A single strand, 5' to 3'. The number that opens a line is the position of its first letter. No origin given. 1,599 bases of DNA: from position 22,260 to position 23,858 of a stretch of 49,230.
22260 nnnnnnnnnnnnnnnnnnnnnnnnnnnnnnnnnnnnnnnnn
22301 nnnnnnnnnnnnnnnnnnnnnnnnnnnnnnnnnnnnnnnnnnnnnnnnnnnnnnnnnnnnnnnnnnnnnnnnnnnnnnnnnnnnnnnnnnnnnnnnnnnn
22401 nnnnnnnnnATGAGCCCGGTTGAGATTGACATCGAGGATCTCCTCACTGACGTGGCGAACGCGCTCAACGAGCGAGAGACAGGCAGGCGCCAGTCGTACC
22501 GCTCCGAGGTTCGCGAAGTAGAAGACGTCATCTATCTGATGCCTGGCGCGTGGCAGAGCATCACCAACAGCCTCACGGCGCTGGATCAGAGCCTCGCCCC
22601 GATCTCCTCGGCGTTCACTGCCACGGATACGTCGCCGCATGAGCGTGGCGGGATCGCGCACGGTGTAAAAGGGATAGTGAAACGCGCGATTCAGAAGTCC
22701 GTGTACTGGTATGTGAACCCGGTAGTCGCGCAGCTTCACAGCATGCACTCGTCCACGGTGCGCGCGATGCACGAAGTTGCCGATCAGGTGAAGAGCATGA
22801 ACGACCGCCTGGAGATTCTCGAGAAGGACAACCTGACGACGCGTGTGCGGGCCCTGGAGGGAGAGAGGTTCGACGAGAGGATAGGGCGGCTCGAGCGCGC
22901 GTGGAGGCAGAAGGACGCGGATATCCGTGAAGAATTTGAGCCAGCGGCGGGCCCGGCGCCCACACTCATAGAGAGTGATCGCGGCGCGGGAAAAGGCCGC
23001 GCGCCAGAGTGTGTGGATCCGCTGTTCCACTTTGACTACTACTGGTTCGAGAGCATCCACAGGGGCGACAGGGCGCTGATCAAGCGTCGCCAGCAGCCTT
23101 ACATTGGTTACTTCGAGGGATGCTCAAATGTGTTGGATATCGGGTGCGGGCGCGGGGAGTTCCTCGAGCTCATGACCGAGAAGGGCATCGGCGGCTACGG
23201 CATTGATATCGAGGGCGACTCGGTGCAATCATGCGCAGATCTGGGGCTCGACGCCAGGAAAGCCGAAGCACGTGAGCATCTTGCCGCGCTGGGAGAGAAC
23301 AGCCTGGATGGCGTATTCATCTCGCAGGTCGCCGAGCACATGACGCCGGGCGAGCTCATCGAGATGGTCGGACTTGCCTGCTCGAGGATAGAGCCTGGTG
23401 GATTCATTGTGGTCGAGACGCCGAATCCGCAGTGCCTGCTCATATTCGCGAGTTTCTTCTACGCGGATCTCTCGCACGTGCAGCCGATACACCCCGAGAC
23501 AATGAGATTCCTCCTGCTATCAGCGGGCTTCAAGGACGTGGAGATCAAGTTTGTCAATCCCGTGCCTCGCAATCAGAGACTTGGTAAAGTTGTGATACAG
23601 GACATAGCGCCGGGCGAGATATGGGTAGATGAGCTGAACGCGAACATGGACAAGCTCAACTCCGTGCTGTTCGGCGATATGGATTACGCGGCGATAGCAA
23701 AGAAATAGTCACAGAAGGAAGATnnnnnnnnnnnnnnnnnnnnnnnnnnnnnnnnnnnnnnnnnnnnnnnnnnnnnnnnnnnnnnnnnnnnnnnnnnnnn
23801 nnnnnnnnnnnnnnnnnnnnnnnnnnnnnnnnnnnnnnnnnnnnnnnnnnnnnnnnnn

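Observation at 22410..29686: Four consecutive coiled-coil SAM methyltransferases directly downstream of wzm-wzt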

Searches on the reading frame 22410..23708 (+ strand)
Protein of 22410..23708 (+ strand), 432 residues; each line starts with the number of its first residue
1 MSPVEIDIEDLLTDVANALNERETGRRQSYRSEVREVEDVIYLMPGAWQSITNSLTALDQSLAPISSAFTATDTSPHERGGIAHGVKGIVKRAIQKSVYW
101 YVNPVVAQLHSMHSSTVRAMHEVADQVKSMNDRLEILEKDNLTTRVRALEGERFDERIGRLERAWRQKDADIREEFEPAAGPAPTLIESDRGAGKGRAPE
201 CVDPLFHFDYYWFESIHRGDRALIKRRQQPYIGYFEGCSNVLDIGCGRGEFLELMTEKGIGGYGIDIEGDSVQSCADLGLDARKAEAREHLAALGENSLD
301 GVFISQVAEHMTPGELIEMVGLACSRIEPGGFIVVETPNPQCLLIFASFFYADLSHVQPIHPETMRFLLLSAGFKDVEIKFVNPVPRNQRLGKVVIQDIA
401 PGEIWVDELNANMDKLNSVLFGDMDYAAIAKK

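Call 4: search_protein_families(library=pfam, proteins=[window:22410-23708:+], max_evalue=0.01)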
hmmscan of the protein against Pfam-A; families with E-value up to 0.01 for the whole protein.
window:22410-23708:+ (432 aa): 8 families
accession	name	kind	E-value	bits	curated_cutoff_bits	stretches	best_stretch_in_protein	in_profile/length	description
PF07021.18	MetW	-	8.7e-12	45.5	21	1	238-316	14-94/193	Methionine biosynthesis protein MetW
PF13489.12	Methyltransf_23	-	3.3e-11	43.6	27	1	234-378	19-163/164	Methyltransferase domain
PF08241.18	Methyltransf_11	-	1.6e-07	32.3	21.2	1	242-334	1-94/95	Methyltransferase domain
PF13649.12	Methyltransf_25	-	8.4e-07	30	27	1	241-331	1-97/97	Methyltransferase domain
PF13847.12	Methyltransf_31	-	2.3e-06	27.8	27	1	240-339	6-113/145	Methyltransferase domain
PF08242.18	Methyltransf_12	-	0.00011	23.3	30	1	242-332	1-97/98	Methyltransferase domain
PF03291.22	mRNA_G-N7_MeTrfase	-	0.0056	16.3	26.6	0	240-287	64-112/315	mRNA (guanine-N(7))-methyltransferase domain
PF01728.25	FtsJ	-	0.0061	16.9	24.1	0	235-363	19-165/181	FtsJ-like methyltransferase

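Call 9: search_solved_structures(query=window:22410-23708:+, max_evalue=1)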
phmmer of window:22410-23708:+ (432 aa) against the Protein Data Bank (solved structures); distinct sequences matched with E-value up to 1: 28.
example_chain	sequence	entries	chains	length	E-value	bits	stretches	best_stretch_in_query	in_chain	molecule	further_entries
3dli_A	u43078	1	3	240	3.2e-55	190.9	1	209-432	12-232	methyltransferase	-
1p91_A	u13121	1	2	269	0.00054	22.2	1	238-367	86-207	Ribosomal RNA large subunit methyltransferase A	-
3e8s_A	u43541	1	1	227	0.00099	21.3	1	239-341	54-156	Putative SAM Dependent Methyltransferase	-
4kdr_A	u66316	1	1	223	0.014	17.5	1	239-340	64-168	3-demethylubiquinone-9 3-methyltransferase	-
5dpm_A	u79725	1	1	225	0.014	17.5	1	239-340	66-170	Ubiquinone biosynthesis O-methyltransferase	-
4kdc_A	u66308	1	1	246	0.021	16.9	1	239-339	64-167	3-demethylubiquinone-9 3-methyltransferase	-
3bxo_A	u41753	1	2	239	0.065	15.3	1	238-336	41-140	N,N-dimethyltransferase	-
3sm3_A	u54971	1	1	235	0.076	15.1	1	233-274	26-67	SAM-dependent methyltransferases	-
9khp_A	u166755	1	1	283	0.093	14.8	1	239-331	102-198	Class I SAM-dependent methyltransferase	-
1ri1_A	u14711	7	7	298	0.099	14.7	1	238-343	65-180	mRNA CAPPING ENZYME | mRNA cap guanine-N7 methyltransferase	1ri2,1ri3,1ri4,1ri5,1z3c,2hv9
1ve3_A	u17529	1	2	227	0.1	14.7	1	225-283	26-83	hypothetical protein PH0226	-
9klx_A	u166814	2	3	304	0.11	14.6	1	239-331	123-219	Class I SAM-dependent methyltransferase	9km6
4azw_A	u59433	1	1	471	0.12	14.4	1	239-312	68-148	WBDD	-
4uw0_A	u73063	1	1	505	0.14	14.2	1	239-311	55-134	WBDD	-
4ax8_A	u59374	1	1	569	0.15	14.1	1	239-312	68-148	WBDD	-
4azs_A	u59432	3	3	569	0.16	14.1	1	239-312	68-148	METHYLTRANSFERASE WBDD | WBDD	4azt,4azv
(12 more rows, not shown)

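Call 13: find_homologous_proteins(query=window:22410-23708:+, max_evalue=0.00001)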
Query window:22410-23708:+ (432 aa): 3117 proteins with E <= 0.00001 among 8000 candidates; the best 120 are listed.
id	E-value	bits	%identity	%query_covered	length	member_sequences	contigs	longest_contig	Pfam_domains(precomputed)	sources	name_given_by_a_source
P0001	3.2e-291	983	100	100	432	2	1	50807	PF07021.19,PF13847.13,PF13489.13,PF13649.13,PF08241.19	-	-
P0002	1.1e-218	744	76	100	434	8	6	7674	PF07021.19,PF13847.13,PF13489.13,PF13649.13,PF08241.19,PF08242.19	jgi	jgi:SAM-dependent methyltransferase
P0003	1.6e-217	741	74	100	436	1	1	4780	PF07021.19,PF13847.13,PF13489.13,PF13649.13,PF08241.19,PF08242.19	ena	-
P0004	2.5e-217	740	74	100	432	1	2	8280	PF07021.19,PF13847.13,PF13489.13,PF13649.13,PF08241.19,PF08242.19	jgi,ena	-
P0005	1.6e-216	737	75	100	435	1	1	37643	PF07021.19,PF13847.13,PF13489.13,PF13649.13,PF08241.19,PF08242.19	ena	-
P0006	1.6e-216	737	75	100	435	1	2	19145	PF07021.19,PF13847.13,PF13489.13,PF13649.13,PF08241.19,PF08242.19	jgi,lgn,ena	-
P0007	3.8e-216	736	73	100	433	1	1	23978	PF07021.19,PF13847.13,PF13489.13,PF13649.13,PF08241.19,PF08242.19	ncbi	ncbi:MAG: class I SAM-dependent methyltransferase [Candidatus Geothermincolia bacterium]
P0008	4.2e-216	736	75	100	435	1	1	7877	PF07021.19,PF13847.13,PF13489.13,PF13649.13,PF08241.19,PF08242.19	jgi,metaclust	metaclust:\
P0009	7.9e-216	735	75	100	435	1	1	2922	PF07021.19,PF13847.13,PF13489.13,PF13649.13,PF08241.19,PF08242.19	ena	-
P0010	1.5e-215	734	75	100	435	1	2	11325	PF07021.19,PF13847.13,PF13489.13,PF13649.13,PF08241.19,PF08242.19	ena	-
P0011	3.3e-215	733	74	100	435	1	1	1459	PF07021.19,PF13847.13,PF13489.13,PF13649.13,PF08241.19,PF08242.19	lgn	-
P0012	4.1e-215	733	74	100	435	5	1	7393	PF07021.19,PF13847.13,PF13489.13,PF13649.13,PF08241.19,PF08242.19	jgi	-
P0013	5.9e-215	732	75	100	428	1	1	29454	PF07021.19,PF13847.13,PF13489.13,PF13649.13,PF08241.19,PF08242.19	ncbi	-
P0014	8.2e-215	732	75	100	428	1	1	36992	PF07021.19,PF13847.13,PF13489.13,PF13649.13,PF08241.19,PF08242.19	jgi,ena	-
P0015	7.8e-213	725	74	100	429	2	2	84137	PF07021.19,PF13847.13,PF13489.13,PF13649.13,PF08241.19,PF08242.19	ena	-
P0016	4.3e-212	723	73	100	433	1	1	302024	PF07021.19,PF13847.13,PF13489.13,PF13649.13,PF08241.19,PF08242.19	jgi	jgi:SAM-dependent methyltransferase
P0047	2.6e-176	605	63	100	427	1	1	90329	PF07021.19,PF13847.13,PF13489.13,PF13649.13,PF08241.19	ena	-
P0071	1.7e-148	513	53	100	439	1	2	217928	PF07021.19,PF13847.13,PF13489.13,PF13649.13,PF08241.19,PF08242.19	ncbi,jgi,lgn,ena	-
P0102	7.2e-61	224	32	99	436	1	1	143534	PF07021.19,PF13847.13,PF13489.13,PF13649.13,PF08241.19,PF08242.19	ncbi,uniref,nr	ncbi:O-antigen chain-terminating methyltransferase [Methanocalculus alkaliphilus]|uniref:class I SAM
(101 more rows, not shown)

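Call 14: search_protein_families(library=ncbifam, proteins=[window:22410-23708:+], max_evalue=0.01)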
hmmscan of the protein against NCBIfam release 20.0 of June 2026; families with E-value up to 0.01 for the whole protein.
window:22410-23708:+ (432 aa): 5 families
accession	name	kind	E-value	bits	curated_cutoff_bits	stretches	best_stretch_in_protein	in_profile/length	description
TIGR02081.1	metW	equivalog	8e-12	45.1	189.5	1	237-312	13-89/194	methionine biosynthesis protein MetW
TIGR01983.1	UbiG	equivalog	1.4e-06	27.8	102.95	1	239-352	51-168/228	bifunctional 2-polyprenyl-6-hydroxyphenol methylase/3-demethylubiquinol 3-O-methyltransferase UbiG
NF045667.1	MTase_DVU1556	equivalog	2.1e-06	27.3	155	1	236-304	21-90/213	DVU_1556 family methyltransferase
NF043040.1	corrin_prot_MT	hypoth_equivalog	7.7e-06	25.5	180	1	239-335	43-147/216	corrinoid protein-associated methyltransferase CpaM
TIGR04543.1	ketoArg_3Met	equivalog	0.0021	17.2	425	1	237-280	149-194/336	2-ketoarginine methyltransferase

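Call 15: find_encoding_contigs(protein=P0016, flank=10000, max_places=2)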
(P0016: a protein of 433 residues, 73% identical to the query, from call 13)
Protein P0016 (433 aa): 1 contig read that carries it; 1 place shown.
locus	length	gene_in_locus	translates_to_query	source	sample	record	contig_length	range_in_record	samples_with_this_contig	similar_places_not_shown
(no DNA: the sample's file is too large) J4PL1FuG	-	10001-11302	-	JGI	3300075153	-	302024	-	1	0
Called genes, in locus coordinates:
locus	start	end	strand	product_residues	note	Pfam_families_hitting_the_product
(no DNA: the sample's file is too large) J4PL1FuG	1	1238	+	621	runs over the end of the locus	PF00535:Glycos_transf_2, PF13641:Glyco_tranf_2_3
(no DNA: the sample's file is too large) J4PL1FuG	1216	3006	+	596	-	PF13231:PMT_2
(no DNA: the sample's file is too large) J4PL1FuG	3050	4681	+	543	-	PF09852:DUF2079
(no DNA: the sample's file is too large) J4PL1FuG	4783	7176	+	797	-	PF09586:YfhO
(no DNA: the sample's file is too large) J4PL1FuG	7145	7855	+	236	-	PF00535:Glycos_transf_2, PF10111:Glyco_tranf_2_2 (weak), PF13641:Glyco_tranf_2_3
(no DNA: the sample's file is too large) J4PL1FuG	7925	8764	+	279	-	PF01061:ABC2_membrane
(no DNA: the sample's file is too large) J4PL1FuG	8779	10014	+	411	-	PF13555:AAA_29 (weak), PF00005:ABC_tran, PF13304:AAA_21 (faint), PF14524:Wzt_C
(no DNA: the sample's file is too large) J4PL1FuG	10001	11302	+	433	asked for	PF13489:Methyltransf_23, PF07021:MetW, PF08241:Methyltransf_11, PF08242:Methyltransf_12 (weak), PF13649:Methyltransf_25, PF13847:Methyltransf_31 (weak)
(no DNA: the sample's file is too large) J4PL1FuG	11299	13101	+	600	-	PF00534:Glycos_transf_1, PF13692:Glyco_trans_1_4, PF20706:GT4-conflict (weak), PF13524:Glyco_trans_1_2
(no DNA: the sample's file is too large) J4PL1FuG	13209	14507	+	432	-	PF07021:MetW, PF13489:Methyltransf_23 (faint)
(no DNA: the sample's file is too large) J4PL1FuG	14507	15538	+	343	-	PF13489:Methyltransf_23, PF07021:MetW, PF08241:Methyltransf_11, PF08242:Methyltransf_12, PF13649:Methyltransf_25, PF13847:Methyltransf_31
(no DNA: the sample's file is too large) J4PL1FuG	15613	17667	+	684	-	PF13489:Methyltransf_23, PF08241:Methyltransf_11, PF08242:Methyltransf_12, PF13649:Methyltransf_25, PF13847:Methyltransf_31 (weak)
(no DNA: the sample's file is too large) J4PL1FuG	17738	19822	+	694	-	PF13231:PMT_2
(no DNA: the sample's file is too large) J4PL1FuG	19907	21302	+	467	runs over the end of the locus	PF13692:Glyco_trans_1_4 (weak)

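Call 16: find_encoding_contigs(protein=P0071, flank=10000, max_places=2)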
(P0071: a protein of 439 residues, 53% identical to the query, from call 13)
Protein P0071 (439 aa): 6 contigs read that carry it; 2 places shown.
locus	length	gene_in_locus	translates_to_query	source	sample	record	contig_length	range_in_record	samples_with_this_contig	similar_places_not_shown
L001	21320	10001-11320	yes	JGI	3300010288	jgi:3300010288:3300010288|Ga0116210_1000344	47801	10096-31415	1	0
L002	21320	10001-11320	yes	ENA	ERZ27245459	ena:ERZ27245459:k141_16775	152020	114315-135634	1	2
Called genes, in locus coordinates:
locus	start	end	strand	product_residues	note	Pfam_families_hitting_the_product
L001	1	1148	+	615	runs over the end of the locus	PF00535:Glycos_transf_2, PF13641:Glyco_tranf_2_3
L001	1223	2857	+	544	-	PF13231:PMT_2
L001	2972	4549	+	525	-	PF09852:DUF2079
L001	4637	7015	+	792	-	PF09586:YfhO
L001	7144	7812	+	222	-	PF00535:Glycos_transf_2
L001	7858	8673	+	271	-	PF01061:ABC2_membrane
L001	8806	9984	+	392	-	PF13476:AAA_23 (weak), PF13555:AAA_29 (weak), PF00005:ABC_tran, PF14524:Wzt_C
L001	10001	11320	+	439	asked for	PF13489:Methyltransf_23, PF07021:MetW, PF13847:Methyltransf_31, PF08241:Methyltransf_11, PF08242:Methyltransf_12 (weak), PF13649:Methyltransf_25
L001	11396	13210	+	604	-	PF20706:GT4-conflict, PF00534:Glycos_transf_1, PF13692:Glyco_trans_1_4, PF13524:Glyco_trans_1_2 (weak)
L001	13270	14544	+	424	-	PF07021:MetW (weak)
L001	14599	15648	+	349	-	PF07021:MetW, PF13489:Methyltransf_23, PF08241:Methyltransf_11, PF08242:Methyltransf_12, PF13649:Methyltransf_25, PF13847:Methyltransf_31 (weak)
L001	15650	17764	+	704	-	-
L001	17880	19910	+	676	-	-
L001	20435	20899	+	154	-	PF14539:DUF4442, PF03061:4HBT (weak)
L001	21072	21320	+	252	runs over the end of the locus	PF00106:adh_short, PF08659:KR, PF13561:adh_short_C2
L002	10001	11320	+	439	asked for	PF13489:Methyltransf_23, PF07021:MetW, PF13847:Methyltransf_31, PF08241:Methyltransf_11, PF08242:Methyltransf_12 (weak), PF13649:Methyltransf_25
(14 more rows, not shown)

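Call 17: find_encoding_contigs(protein=P0047, flank=10000, max_places=2)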
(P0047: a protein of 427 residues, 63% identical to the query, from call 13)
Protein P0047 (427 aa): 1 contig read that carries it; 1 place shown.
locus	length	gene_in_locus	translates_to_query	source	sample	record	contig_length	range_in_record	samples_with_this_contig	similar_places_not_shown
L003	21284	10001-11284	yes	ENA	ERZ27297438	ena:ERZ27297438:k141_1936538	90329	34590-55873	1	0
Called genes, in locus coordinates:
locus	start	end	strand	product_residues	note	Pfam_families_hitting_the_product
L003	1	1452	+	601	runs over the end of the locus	PF00535:Glycos_transf_2, PF13641:Glyco_tranf_2_3, PF13692:Glyco_trans_1_4 (faint)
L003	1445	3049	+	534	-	PF13231:PMT_2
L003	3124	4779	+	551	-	PF09852:DUF2079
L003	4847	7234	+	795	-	PF20176:DUF6541 (weak), PF09586:YfhO (weak)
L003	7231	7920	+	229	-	PF00535:Glycos_transf_2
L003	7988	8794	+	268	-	PF01061:ABC2_membrane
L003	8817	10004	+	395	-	PF13476:AAA_23 (faint), PF13555:AAA_29 (weak), PF00005:ABC_tran, PF14524:Wzt_C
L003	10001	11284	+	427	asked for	PF13489:Methyltransf_23, PF07021:MetW, PF08241:Methyltransf_11, PF13649:Methyltransf_25 (weak), PF13847:Methyltransf_31 (weak)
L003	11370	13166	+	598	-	PF00534:Glycos_transf_1, PF13692:Glyco_trans_1_4, PF20706:GT4-conflict, PF13524:Glyco_trans_1_2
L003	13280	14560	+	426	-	PF13489:Methyltransf_23, PF07021:MetW, PF08241:Methyltransf_11 (weak), PF13649:Methyltransf_25 (weak)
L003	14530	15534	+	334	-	PF13489:Methyltransf_23, PF07021:MetW, PF08241:Methyltransf_11, PF08242:Methyltransf_12, PF13649:Methyltransf_25, PF13847:Methyltransf_31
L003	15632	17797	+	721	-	-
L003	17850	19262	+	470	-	PF13692:Glyco_trans_1_4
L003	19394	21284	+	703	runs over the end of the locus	PF13231:PMT_2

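Call 18: find_encoding_contigs(protein=P0102, flank=10000, max_places=2)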
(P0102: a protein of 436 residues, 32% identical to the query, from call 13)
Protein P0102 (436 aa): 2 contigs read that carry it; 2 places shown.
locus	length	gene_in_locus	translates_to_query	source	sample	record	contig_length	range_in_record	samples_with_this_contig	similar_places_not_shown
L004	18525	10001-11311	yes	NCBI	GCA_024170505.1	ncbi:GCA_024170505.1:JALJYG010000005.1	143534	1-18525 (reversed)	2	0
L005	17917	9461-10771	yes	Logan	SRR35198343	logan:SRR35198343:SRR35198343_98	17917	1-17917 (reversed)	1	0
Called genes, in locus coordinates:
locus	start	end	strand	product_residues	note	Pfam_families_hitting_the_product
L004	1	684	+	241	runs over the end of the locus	-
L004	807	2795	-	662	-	-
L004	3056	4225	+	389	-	PF00535:Glycos_transf_2, PF26629:GT2_TM_C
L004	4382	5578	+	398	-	PF13439:Glyco_transf_4, PF13579:Glyco_trans_4_4, PF20706:GT4-conflict, PF00534:Glycos_transf_1, PF13692:Glyco_trans_1_4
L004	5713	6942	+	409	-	PF01073:3Beta_HSD, PF01370:Epimerase, PF02719:Polysacc_synt_2, PF04321:RmlD_sub_bind (weak), PF07993:NAD_binding_4 (weak), PF16363:GDP_Man_Dehyd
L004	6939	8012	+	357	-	PF13439:Glyco_transf_4, PF00534:Glycos_transf_1, PF13692:Glyco_trans_1_4, PF13524:Glyco_trans_1_2 (weak)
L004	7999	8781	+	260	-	PF01061:ABC2_membrane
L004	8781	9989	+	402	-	PF13555:AAA_29 (weak), PF00005:ABC_tran, PF13304:AAA_21 (faint), PF14524:Wzt_C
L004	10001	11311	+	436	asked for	PF13489:Methyltransf_23, PF07021:MetW, PF08241:Methyltransf_11, PF08242:Methyltransf_12 (weak), PF13649:Methyltransf_25, PF13847:Methyltransf_31 (weak)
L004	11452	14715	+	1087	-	PF00534:Glycos_transf_1, PF13692:Glyco_trans_1_4, PF13524:Glyco_trans_1_2 (faint), PF20706:GT4-conflict, PF00534:Glycos_transf_1, PF13692:Glyco_trans_1_4, PF00534:Glycos_transf_1 (weak)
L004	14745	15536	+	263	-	PF05050:Methyltransf_21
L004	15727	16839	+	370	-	PF00534:Glycos_transf_1, PF13692:Glyco_trans_1_4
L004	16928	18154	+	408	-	PF00534:Glycos_transf_1, PF13692:Glyco_trans_1_4 (weak)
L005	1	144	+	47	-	?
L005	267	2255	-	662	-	-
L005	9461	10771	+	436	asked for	PF13489:Methyltransf_23, PF07021:MetW, PF08241:Methyltransf_11, PF08242:Methyltransf_12 (weak), PF13649:Methyltransf_25, PF13847:Methyltransf_31 (weak)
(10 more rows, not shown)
